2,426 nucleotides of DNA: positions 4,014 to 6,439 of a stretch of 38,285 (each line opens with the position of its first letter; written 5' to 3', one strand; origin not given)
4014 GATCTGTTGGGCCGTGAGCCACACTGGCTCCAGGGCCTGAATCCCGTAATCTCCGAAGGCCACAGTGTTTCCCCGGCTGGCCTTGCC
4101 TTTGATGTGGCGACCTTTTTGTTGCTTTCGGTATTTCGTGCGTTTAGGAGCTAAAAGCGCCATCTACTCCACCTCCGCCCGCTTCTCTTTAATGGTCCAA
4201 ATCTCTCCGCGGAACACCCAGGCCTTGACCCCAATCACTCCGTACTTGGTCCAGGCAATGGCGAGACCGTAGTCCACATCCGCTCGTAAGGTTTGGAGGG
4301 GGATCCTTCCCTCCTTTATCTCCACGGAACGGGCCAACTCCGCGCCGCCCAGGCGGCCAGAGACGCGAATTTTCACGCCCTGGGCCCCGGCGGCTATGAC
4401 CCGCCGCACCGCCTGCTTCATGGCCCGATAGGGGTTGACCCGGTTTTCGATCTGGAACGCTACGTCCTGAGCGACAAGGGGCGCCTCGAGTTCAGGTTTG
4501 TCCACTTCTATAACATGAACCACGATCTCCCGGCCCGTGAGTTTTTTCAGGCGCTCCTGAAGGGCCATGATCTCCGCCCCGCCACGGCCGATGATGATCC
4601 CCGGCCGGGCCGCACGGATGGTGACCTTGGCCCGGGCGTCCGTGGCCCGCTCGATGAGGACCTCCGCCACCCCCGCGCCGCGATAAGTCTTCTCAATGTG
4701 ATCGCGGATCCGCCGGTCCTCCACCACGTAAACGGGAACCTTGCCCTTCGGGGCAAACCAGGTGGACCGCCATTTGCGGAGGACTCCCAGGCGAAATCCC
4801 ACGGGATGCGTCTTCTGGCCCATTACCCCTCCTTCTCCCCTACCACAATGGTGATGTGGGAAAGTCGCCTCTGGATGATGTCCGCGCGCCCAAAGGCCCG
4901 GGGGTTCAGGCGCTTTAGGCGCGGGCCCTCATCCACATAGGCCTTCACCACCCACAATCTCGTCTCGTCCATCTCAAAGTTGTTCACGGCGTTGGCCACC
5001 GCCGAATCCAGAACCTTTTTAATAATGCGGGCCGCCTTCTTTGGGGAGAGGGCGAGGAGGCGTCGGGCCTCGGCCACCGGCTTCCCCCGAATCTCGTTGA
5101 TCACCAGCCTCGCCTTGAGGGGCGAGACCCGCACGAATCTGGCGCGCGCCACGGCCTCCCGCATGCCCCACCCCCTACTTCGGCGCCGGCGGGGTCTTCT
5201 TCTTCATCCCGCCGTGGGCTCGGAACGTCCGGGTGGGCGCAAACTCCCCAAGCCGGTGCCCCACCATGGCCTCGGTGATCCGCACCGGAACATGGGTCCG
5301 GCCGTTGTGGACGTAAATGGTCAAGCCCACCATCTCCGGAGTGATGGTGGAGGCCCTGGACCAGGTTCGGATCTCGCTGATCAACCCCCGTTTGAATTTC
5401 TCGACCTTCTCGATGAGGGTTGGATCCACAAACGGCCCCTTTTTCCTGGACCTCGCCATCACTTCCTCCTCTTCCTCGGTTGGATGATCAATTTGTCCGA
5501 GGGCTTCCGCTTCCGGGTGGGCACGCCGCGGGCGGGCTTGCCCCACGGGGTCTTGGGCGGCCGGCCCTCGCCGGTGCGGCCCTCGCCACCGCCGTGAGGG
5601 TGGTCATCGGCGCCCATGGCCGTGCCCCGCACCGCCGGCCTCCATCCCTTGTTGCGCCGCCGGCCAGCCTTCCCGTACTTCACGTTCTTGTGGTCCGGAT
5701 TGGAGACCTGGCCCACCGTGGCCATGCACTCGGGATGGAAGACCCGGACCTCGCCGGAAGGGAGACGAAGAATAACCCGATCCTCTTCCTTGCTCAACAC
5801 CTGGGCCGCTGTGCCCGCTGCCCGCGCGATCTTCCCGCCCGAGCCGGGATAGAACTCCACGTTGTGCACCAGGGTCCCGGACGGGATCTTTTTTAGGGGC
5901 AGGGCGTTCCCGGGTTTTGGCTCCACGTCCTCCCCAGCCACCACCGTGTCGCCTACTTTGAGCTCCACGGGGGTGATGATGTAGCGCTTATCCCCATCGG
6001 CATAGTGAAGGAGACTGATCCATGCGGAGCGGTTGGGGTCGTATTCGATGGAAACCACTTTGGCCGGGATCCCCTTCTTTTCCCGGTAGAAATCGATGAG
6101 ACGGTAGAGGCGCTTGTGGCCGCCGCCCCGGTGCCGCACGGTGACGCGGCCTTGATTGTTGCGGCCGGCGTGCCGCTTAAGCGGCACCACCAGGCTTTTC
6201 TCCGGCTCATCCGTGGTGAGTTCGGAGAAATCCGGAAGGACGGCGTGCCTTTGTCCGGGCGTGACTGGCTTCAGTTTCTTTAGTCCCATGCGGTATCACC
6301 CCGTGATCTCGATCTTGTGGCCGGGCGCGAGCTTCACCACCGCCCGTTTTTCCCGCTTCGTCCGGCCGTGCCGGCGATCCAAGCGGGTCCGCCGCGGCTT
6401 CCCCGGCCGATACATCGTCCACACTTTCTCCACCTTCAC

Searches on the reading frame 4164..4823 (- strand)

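Call 46: search_protein_families(library=pfam, proteins=[window:4164-4823:-], max_evalue=0.00001)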
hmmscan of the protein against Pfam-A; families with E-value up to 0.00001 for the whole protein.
window:4164-4823:- (219 aa): 2 families
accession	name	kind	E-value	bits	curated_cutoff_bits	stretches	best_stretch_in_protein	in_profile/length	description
PF00189.25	Ribosomal_S3_C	-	2.6e-30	105.2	34.1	1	121-203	1-83/83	Ribosomal protein S3, C-terminal domain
PF07650.23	KH_2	-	5.8e-17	61.7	22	1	39-112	2-78/78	KH domain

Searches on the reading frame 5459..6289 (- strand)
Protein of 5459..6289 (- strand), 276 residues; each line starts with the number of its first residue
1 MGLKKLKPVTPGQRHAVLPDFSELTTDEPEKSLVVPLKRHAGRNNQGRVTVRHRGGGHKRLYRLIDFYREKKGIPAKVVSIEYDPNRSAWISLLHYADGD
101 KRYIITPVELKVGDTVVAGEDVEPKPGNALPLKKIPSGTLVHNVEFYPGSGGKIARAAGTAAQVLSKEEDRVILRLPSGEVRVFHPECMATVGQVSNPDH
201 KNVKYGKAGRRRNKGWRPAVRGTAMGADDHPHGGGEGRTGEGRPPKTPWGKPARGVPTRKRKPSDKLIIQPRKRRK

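Call 46: search_protein_families(library=pfam, proteins=[window:5459-6289:-], max_evalue=0.00001)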
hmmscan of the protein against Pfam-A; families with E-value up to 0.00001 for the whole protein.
window:5459-6289:- (276 aa): 2 families
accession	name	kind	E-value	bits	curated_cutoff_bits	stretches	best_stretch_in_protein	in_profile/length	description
PF03947.24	Ribosomal_L2_C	-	9e-53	178.1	33.7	1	125-250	1-126/126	Ribosomal Proteins L2, C-terminal domain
PF00181.30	Ribosomal_L2_N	-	1.4e-37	128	23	1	42-117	1-76/77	Ribosomal Proteins L2, RNA binding N-terminal domain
